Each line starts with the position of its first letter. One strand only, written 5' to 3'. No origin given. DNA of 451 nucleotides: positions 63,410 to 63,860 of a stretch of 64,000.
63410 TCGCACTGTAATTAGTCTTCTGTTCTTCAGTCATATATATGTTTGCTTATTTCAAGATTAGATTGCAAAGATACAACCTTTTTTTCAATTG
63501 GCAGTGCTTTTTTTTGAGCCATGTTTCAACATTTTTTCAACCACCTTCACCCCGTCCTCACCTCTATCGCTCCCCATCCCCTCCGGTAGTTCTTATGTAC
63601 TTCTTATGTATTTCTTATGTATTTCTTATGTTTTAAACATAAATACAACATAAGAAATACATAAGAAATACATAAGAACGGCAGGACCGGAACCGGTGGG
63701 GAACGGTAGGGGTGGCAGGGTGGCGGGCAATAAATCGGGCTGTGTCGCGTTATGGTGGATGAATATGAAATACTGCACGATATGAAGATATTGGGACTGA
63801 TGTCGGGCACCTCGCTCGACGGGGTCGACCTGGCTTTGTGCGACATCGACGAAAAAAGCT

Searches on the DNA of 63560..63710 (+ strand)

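Call 77: search_dna_similar(query=window:63560-63710:+, collection=phages, mode=distant, max_evalue=0.001, max_rows=10)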
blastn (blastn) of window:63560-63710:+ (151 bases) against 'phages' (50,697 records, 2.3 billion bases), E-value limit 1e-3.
No match.
